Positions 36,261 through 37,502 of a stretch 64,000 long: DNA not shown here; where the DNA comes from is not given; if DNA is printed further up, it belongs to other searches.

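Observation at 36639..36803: Zinc-ribbon-like multi-CxxC insertion inside a crotonase-fold enoyl-CoA hydratase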

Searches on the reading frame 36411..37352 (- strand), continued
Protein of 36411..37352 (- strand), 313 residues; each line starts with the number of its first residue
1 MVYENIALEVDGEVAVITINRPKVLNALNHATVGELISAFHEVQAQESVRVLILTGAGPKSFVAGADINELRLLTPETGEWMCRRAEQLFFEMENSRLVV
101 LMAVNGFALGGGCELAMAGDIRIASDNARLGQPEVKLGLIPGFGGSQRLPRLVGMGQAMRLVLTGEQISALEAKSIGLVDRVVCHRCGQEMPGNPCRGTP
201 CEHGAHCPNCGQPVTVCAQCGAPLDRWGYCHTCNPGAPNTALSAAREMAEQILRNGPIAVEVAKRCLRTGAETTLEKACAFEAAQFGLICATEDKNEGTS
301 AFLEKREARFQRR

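Call 17: predict_structure(alignment_id=A1)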
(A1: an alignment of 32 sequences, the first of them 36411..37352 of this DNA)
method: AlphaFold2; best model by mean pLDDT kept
length: 313 residues; sequences in the alignment: 32
mean_pLDDT: 73.2   pTM: 0.80
mean pLDDT of the five models: 73.2, 59.2, 58.8, 55.7, 53.2
residues with pLDDT >= 90: 80; 70-90: 94; 50-70: 101; < 50: 38
segments of 3 or more residues with pLDDT < 50: 22-26, 109-111, 132-148, 285-288
pLDDT, mean of each block of 10 residues (from residue 1): 85 91 54 88 94 79 57 68 71 84 71 64 82 41 41 63 70 82 93 80 88 94 94 89 94 73 61 53 51 60 62 50
secondary structure, 60 per line:
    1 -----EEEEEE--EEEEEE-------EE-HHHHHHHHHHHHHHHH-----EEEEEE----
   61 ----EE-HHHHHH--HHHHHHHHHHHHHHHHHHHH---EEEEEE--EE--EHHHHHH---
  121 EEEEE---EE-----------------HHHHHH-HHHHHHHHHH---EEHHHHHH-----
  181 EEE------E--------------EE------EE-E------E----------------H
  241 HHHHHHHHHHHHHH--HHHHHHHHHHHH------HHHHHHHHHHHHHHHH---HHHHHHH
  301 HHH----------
elements in order: E6-11 E14-19 H30-45 E51-56 H68-73 H76-95 E99-104 H112-117 E121-125 H148-153 H155-164 H170-175 E181-183 H240-254 H257-268 H275-290 H294-303

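Call 20: search_protein_families(library=ncbifam, proteins=[window:36411-37352:-], max_evalue=1e-10)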
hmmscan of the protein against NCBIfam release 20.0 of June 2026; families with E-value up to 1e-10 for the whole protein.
window:36411-37352:- (313 aa): 70 families (the best 25 are shown)
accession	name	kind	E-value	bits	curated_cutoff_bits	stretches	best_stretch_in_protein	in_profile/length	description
NF004475.0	PRK05809.1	subfamily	2.7e-83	279.5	394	2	1-183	1-183/260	short-chain-enoyl-CoA hydratase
NF006007.0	PRK08138.1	subfamily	3.6e-67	226.5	355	2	12-183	16-184/261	enoyl-CoA hydratase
NF004517.0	PRK05862.1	equivalog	3.7e-64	216.7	396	1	1-184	1-181/257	enoyl-CoA hydratase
NF051848.1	EnCoAHydtEchA19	equivalog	7.1e-64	215.8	400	2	6-184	2-182/258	enoyl-CoA hydratase EchA19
NF007239.0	PRK09674.1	equivalog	2.2e-63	214.1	371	2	6-184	6-181/257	2,3-dehydroadipyl-CoA hydratase PaaF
NF005802.0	PRK07657.1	equivalog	2.6e-61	207.4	363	2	9-185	8-185/260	enoyl-CoA hydratase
NF005803.0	PRK07658.1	equivalog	2.3e-60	204.1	313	1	5-183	3-180/257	enoyl-CoA hydratase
NF004634.0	PRK05980.1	equivalog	1.4e-58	198.3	375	1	5-185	4-188/263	crotonase/enoyl-CoA hydratase family protein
NF006566.0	PRK09076.1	subfamily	4.5e-55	187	286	1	4-184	5-184/260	enoyl-CoA hydratase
NF006699.0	PRK09245.1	subfamily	4.1e-53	180.3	354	1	5-184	4-190/266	crotonase/enoyl-CoA hydratase family protein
NF006100.0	PRK08252.1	subfamily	1.6e-52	178.6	282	2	4-183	3-177/254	crotonase/enoyl-CoA hydratase family protein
NF004840.0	PRK06190.1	equivalog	4e-49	167.6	253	1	6-185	6-184/260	enoyl-CoA hydratase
NF042430.2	EnCoAhydt_DpgD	equivalog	2e-47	161.8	400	1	10-184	3-182/258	enoyl-CoA-hydratase DpgD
NF004795.0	PRK06143.1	subfamily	2.7e-47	161.5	283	1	11-184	16-188/260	enoyl-CoA hydratase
NF005073.0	PRK06495.1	subfamily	1e-46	159.3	296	1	3-185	3-182/257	enoyl-CoA hydratase/isomerase family protein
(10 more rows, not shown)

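Call 27: fold_search(model_id=the predicted structure, library=pdb)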
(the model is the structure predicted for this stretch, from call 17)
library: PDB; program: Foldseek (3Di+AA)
matches with E <= 10: 1539; with E <= 0.001: 873
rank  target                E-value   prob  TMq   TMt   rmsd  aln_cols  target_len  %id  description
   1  5z7r_A                4.1e-22  1.00  0.66  0.80  16.0       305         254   41  Crystal structure of crotonase from Clostridium acetobutylicum (released 2018-02-14)
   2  5zai_A                1.0e-20  1.00  0.64  0.77  17.9       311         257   34  Crystal structure of 3-Hydroxypropionyl-CoA dehydratase from Metallosphaera sedula (released 2018-08-01)
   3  5jbw                  1.6e-20  1.00  0.63  0.76  18.1       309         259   34  Crystal structure of LiuC (released 2016-06-22)
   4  5zai_D                1.7e-20  1.00  0.64  0.77  18.0       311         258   34  Crystal structure of 3-Hydroxypropionyl-CoA dehydratase from Metallosphaera sedula (released 2018-08-01)
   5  3q0g_F                2.9e-20  1.00  0.63  0.76  18.0       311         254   35  Crystal Structure of the Mycobacterium tuberculosis Crotonase Bound to a Reaction Intermediate Derived from Crotonyl C (released 2012-01-25)
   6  3q0j_F                4.7e-20  1.00  0.63  0.77  17.6       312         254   35  Crystal Structure of the Mycobacterium tuberculosis Crotonase in complex with the Inhibitor AcetoacetylCoA (released 2012-01-25)
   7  5jbx_A                5.0e-20  1.00  0.64  0.77  18.3       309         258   34  Crystal structure of LiuC in complex with coenzyme A and malonic acid (released 2016-06-22)
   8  3pzk_B                5.3e-20  1.00  0.62  0.76  17.6       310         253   35  Crystal Structure of the Mycobacterium tuberculosis crotonase in apo form (released 2011-03-23)
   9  5jbx_B                5.7e-20  1.00  0.64  0.77  18.3       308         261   33  Crystal structure of LiuC in complex with coenzyme A and malonic acid (released 2016-06-22)
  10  9qwv_A                5.7e-20  1.00  0.62  0.76  18.3       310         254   38  Trypanosoma cruzi enoyl-CoA hydratase (released 2026-03-25)
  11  6lvp_A                6.4e-20  1.00  0.65  0.76  17.8       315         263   37  Enoyl-CoA hydratase (HyECH) from Hymenobacter sp. PAMC 26628 (released 2020-04-29)
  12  5zai_C                7.6e-20  1.00  0.65  0.77  17.9       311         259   34  Crystal structure of 3-Hydroxypropionyl-CoA dehydratase from Metallosphaera sedula (released 2018-08-01)
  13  3q0g_C                9.7e-20  1.00  0.63  0.77  18.0       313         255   35  Crystal Structure of the Mycobacterium tuberculosis Crotonase Bound to a Reaction Intermediate Derived from Crotonyl C (released 2012-01-25)
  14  3pzk_C                9.7e-20  1.00  0.62  0.76  17.6       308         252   35  Crystal Structure of the Mycobacterium tuberculosis crotonase in apo form (released 2011-03-23)
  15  2qq3_I                1.0e-19  1.00  0.63  0.76  18.4       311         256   30  Crystal Structure Of Enoyl-CoA Hydrates Subunit I (gk_2039) Other Form From Geobacillus Kaustophilus HTA426 (released 2008-07-29)
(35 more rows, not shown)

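Call 35: find_encoding_contigs(protein=P0028, flank=10000, max_places=2)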
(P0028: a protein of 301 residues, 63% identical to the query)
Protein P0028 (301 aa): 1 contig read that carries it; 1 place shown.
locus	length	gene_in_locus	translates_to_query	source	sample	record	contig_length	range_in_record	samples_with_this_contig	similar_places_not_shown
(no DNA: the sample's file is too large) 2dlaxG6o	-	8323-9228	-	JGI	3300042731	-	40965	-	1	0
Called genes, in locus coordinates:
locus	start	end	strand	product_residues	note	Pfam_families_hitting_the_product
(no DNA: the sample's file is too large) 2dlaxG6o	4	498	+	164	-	PF01676:Metalloenzyme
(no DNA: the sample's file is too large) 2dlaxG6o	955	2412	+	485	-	PF02743:dCache_1, PF00672:HAMP, PF01740:STAS, PF13466:STAS_2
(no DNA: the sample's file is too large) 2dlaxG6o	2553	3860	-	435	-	PF02826:2-Hacid_dh_C (faint), PF03446:NAD_binding_2, PF03721:UDPG_MGDP_dh_N, PF00984:UDPG_MGDP_dh, PF03720:UDPG_MGDP_dh_C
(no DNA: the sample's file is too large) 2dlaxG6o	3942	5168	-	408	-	PF13477:Glyco_trans_4_2, PF20706:GT4-conflict (faint), PF13439:Glyco_transf_4, PF13579:Glyco_trans_4_4, PF00534:Glycos_transf_1, PF13524:Glyco_trans_1_2, PF13692:Glyco_trans_1_4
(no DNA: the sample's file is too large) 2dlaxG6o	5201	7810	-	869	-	PF13231:PMT_2, PF26626:DUF8201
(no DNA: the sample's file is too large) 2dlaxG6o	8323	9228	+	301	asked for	PF00378:ECH_1, PF16113:ECH_2, PF00378:ECH_1 (weak)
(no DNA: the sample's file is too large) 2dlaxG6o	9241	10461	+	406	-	PF02771:Acyl-CoA_dh_N, PF02770:Acyl-CoA_dh_M, PF00441:Acyl-CoA_dh_1, PF08028:Acyl-CoA_dh_2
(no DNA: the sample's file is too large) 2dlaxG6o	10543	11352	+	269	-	PF01012:ETF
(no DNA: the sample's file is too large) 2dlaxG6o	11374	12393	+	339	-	PF01012:ETF, PF00766:ETF_alpha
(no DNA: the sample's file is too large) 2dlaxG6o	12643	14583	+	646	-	PF05257:CHAP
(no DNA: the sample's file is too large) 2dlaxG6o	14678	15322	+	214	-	PF00072:Response_reg (faint), PF08281:Sigma70_r4_2 (weak), PF00196:GerE, PF13384:HTH_23 (faint)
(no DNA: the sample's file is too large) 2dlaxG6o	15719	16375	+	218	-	PF13365:Trypsin_2, PF00595:PDZ (weak), PF13180:PDZ_2, PF17820:PDZ_6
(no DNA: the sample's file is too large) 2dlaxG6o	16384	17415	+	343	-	PF00089:Trypsin, PF13365:Trypsin_2, PF00595:PDZ (weak), PF13180:PDZ_2, PF17820:PDZ_6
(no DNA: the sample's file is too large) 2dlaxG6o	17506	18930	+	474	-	PF03692:CxxCxxCC (weak)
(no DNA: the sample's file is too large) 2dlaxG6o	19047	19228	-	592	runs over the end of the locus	PF25900:PAPPA, PF08450:SGL (faint), PF01436:NHL (faint)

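Call 47: find_encoding_contigs(protein=P0023, flank=10000, max_places=2)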
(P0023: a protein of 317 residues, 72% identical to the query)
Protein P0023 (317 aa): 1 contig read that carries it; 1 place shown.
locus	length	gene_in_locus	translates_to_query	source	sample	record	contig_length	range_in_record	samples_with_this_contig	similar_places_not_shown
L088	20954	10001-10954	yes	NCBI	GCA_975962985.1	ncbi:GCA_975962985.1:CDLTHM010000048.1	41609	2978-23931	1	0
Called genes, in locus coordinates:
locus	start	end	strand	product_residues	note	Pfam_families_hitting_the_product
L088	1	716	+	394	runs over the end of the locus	PF01676:Metalloenzyme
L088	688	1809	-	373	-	PF00884:Sulfatase, PF01663:Phosphodiest, PF01676:Metalloenzyme, PF01663:Phosphodiest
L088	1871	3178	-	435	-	PF03446:NAD_binding_2, PF03721:UDPG_MGDP_dh_N, PF00984:UDPG_MGDP_dh, PF03720:UDPG_MGDP_dh_C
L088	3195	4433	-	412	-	PF13439:Glyco_transf_4, PF13579:Glyco_trans_4_4, PF20706:GT4-conflict (faint), PF13477:Glyco_trans_4_2, PF00534:Glycos_transf_1, PF13692:Glyco_trans_1_4, PF13524:Glyco_trans_1_2 (weak)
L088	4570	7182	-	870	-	PF13231:PMT_2, PF26626:DUF8201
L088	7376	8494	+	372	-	PF01855:POR_N, PF17147:PFOR_II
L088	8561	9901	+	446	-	PF02775:TPP_enzyme_C, PF01558:POR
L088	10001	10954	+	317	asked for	PF00378:ECH_1, PF16113:ECH_2, PF00378:ECH_1 (weak)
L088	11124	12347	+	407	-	PF02771:Acyl-CoA_dh_N, PF02770:Acyl-CoA_dh_M, PF00441:Acyl-CoA_dh_1, PF08028:Acyl-CoA_dh_2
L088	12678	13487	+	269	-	PF01012:ETF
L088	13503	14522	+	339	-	PF01012:ETF, PF00766:ETF_alpha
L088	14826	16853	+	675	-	PF02665:Nitrate_red_gam, PF12838:Fer4_7 (faint), PF00037:Fer4 (faint), PF12797:Fer4_2 (weak), PF13183:Fer4_8, PF13187:Fer4_9, PF13237:Fer4_10, PF02754:CCG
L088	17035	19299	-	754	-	PF03929:PepSY_TM (faint), PF13174:TPR_6 (faint), PF13424:TPR_12 (faint), PF13525:YfiO (faint), PF13428:TPR_14 (faint), PF24575:TPR_Slam (faint)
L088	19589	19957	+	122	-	PF03259:Robl_LC7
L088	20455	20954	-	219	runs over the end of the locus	PF14333:DUF4389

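Call 48: find_encoding_contigs(protein=P0024, flank=8000, max_places=1)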
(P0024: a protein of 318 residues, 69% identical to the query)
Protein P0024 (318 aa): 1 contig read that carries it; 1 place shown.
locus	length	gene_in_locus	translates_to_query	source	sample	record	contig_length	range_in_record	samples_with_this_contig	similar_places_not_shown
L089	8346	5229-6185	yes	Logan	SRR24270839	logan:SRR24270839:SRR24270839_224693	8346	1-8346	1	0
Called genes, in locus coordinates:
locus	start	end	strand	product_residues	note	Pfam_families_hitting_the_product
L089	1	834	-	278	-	?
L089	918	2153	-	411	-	PF20706:GT4-conflict (faint), PF13439:Glyco_transf_4, PF13579:Glyco_trans_4_4, PF13477:Glyco_trans_4_2, PF00534:Glycos_transf_1, PF13692:Glyco_trans_1_4, PF13524:Glyco_trans_1_2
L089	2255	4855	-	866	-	PF13231:PMT_2, PF26626:DUF8201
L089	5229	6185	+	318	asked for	PF00378:ECH_1, PF16113:ECH_2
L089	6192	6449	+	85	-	-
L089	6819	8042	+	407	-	PF02771:Acyl-CoA_dh_N, PF02770:Acyl-CoA_dh_M, PF00441:Acyl-CoA_dh_1, PF08028:Acyl-CoA_dh_2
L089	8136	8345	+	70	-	?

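Call 49: find_encoding_contigs(protein=P0010, flank=8000, max_places=1)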
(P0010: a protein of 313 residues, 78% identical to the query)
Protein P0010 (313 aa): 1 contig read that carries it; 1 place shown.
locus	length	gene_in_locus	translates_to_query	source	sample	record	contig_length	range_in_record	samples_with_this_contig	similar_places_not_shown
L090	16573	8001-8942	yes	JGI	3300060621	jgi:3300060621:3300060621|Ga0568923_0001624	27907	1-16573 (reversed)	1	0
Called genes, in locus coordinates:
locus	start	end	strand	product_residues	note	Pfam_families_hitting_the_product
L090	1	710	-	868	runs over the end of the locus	-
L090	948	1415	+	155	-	-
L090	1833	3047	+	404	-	PF01546:Peptidase_M20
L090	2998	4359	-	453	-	PF22039:HUTI_composite_bact, PF01979:Amidohydro_1, PF07969:Amidohydro_3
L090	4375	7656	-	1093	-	PF14691:Fer4_20, PF00070:Pyr_redox (faint), PF01494:FAD_binding_3 (weak), PF01946:Thi4 (weak), PF07992:Pyr_redox_2, PF12831:FAD_oxidored (weak), PF13450:NAD_binding_8, PF13738:Pyr_redox_3 (faint)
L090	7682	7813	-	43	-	-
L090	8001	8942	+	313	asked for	PF00378:ECH_1, PF16113:ECH_2, PF00378:ECH_1 (weak)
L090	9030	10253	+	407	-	PF02771:Acyl-CoA_dh_N, PF02770:Acyl-CoA_dh_M, PF00441:Acyl-CoA_dh_1, PF08028:Acyl-CoA_dh_2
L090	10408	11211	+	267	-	PF01012:ETF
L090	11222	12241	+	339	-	PF01012:ETF, PF00766:ETF_alpha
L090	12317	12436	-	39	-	-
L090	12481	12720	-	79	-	PF04255:DUF433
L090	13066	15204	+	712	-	PF13089:PP_kinase_N, PF13091:PLDc_2 (faint), PF02503:PP_kinase, PF17941:PP_kinase_C_1, PF13090:PP_kinase_C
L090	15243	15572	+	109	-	PF00542:Ribosomal_L12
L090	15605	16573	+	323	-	?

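Call 50: find_encoding_contigs(protein=P0021, flank=6000, max_places=1)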
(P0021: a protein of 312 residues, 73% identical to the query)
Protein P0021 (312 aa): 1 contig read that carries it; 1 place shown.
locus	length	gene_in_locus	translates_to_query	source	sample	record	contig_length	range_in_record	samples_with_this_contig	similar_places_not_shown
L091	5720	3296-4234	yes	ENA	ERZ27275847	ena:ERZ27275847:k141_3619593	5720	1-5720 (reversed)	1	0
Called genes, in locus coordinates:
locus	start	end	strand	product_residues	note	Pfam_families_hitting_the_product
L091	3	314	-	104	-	?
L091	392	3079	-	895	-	PF13231:PMT_2, PF26626:DUF8201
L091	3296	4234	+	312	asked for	PF00378:ECH_1, PF16113:ECH_2, PF00378:ECH_1 (weak)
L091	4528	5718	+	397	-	?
